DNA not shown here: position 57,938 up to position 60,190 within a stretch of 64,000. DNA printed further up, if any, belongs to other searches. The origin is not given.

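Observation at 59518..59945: S8 protease with ~17 near-identical in-frame 21-nt repeats encoding a Trp-rich heptapeptide (ETWAGGY)n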

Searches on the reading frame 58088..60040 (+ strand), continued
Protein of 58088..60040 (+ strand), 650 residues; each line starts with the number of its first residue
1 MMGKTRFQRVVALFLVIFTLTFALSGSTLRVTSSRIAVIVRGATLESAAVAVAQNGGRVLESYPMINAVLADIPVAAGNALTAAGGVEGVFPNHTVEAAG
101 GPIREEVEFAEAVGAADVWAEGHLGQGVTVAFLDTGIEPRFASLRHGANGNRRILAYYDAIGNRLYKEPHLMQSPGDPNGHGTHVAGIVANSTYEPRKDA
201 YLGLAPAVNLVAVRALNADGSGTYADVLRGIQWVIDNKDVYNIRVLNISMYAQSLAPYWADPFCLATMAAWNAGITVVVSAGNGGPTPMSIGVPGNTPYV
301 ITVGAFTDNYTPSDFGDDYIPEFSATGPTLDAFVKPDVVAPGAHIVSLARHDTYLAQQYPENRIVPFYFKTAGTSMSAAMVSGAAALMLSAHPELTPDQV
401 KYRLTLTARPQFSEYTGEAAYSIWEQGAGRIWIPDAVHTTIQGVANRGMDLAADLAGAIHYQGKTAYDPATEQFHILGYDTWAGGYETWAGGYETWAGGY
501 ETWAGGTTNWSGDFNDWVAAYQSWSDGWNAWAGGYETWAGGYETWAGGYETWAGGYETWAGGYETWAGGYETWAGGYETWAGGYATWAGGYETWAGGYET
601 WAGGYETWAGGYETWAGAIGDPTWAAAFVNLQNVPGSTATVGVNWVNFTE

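Call 84: search_solved_structures(query=window:58088-60037:+, max_evalue=1e-20)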
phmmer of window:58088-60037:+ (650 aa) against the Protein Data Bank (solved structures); distinct sequences matched with E-value up to 1e-20: 24.
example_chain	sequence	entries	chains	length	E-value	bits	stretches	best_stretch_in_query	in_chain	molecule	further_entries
3afg_A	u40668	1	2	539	2.4e-48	168.2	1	86-481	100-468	Subtilisin-like serine protease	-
9ues_B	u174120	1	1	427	7.1e-48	166.7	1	109-481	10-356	Subtilisin-like serine protease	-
8jmw_A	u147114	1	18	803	3.4e-30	108.3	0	109-306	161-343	S8 family serine peptidase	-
1c3l_A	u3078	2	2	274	1.2e-21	80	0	115-411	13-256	SUBTILISIN-CARLSBERG | Subtilisin Carlsberg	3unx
1s02_A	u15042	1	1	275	1.4e-21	79.8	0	115-408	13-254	SUBTILISIN BPN'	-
3qtl_A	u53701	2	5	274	1.6e-21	79.6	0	115-411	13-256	Subtilisin-like serin protease | KerA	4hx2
1af4_A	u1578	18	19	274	1.7e-21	79.5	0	115-412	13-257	SUBTILISIN CARLSBERG | SUBTILISIN CARLSBERG, TYPE VIII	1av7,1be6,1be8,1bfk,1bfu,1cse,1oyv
1scn_E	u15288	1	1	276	1.8e-21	79.4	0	115-412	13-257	SUBTILISIN CARLSBERG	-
1yu6_A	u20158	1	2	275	2.4e-21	79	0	115-412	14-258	Subtilisin Carlsberg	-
4gi3_A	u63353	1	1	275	2.5e-21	79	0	115-412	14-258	KerA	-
1lw6_E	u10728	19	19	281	2.5e-21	78.9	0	118-417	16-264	SUBTILISIN BPN' | Subtilisin BPN' precursor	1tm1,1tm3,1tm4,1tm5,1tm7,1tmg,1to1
1sbn_E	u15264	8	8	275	2.7e-21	78.8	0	118-408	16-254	SUBTILISIN NOVO BPN' | SUBTILISIN BPN'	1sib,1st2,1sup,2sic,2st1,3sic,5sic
2sni_E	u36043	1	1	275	2.9e-21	78.7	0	118-408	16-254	SUBTILISIN NOVO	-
1aqn_A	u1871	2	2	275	4.1e-21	78.2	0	119-408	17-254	SUBTILISIN 8324 | SUBTILISIN BPN'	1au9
1suc_A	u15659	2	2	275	4.2e-21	78.2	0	119-408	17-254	SUBTILISIN BPN' CRB-S3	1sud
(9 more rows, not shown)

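Call 86: fold_search(model_id=the predicted structure, library=pdb)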
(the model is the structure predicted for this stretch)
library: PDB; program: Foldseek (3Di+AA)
matches with E <= 10: 636; with E <= 0.001: 324
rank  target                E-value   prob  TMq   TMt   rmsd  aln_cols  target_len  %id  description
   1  3afg_B                1.1e-26  1.00  0.47  0.60   6.7       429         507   31  Crystal structure of ProN-Tk-SP from Thermococcus kodakaraensis (released 2010-08-04)
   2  3afg_A                3.0e-26  1.00  0.47  0.60   7.3       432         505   29  Crystal structure of ProN-Tk-SP from Thermococcus kodakaraensis (released 2010-08-04)
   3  3whi_A                6.9e-24  1.00  0.46  0.81   4.4       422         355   25  Crystal structure of unautoprocessed form of IS1-inserted Pro-subtilisin E (released 2013-12-25)
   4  3whi_B                1.1e-23  1.00  0.45  0.80   5.1       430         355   25  Crystal structure of unautoprocessed form of IS1-inserted Pro-subtilisin E (released 2013-12-25)
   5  3wiv_C                2.8e-22  1.00  0.44  0.70   5.2       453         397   25  Crystal structure of Pro-S324A/D356A (released 2014-10-01)
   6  3wiv_A                7.8e-22  1.00  0.45  0.71   5.1       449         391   26  Crystal structure of Pro-S324A/D356A (released 2014-10-01)
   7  2zwp_B                9.3e-22  1.00  0.45  0.74   5.0       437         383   26  Crystal structure of Ca3 site mutant of Pro-S324A (released 2009-06-23)
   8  3wiu_A                1.3e-21  1.00  0.44  0.68   5.7       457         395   24  Crystal structure of Pro-S324A/L349A (released 2014-10-01)
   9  3wiu_C                1.6e-21  1.00  0.45  0.70   5.3       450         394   26  Crystal structure of Pro-S324A/L349A (released 2014-10-01)
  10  2z2z                  2.8e-21  1.00  0.45  0.72   5.2       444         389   26  Crystal structure of unautoprocessed form of Tk-subtilisin soaked by 10mM CaCl2 (released 2007-12-04)
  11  2e1p                  9.3e-21  1.00  0.45  0.70   5.2       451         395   26  Crystal structure of pro-Tk-subtilisin (released 2007-01-16)
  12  2zwo_C                1.1e-20  1.00  0.45  0.72   5.1       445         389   26  Crystal structure of Ca2 site mutant of Pro-S324A (released 2009-06-23)
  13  3vhq                  1.3e-20  1.00  0.44  0.70   5.4       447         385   26  Crystal structure of the Ca6 site mutant of Pro-SA-subtilisin (released 2012-07-11)
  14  2zwo_A                1.3e-20  1.00  0.44  0.70   5.2       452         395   26  Crystal structure of Ca2 site mutant of Pro-S324A (released 2009-06-23)
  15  3wiv_B                2.3e-20  1.00  0.44  0.71   5.4       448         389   26  Crystal structure of Pro-S324A/D356A (released 2014-10-01)
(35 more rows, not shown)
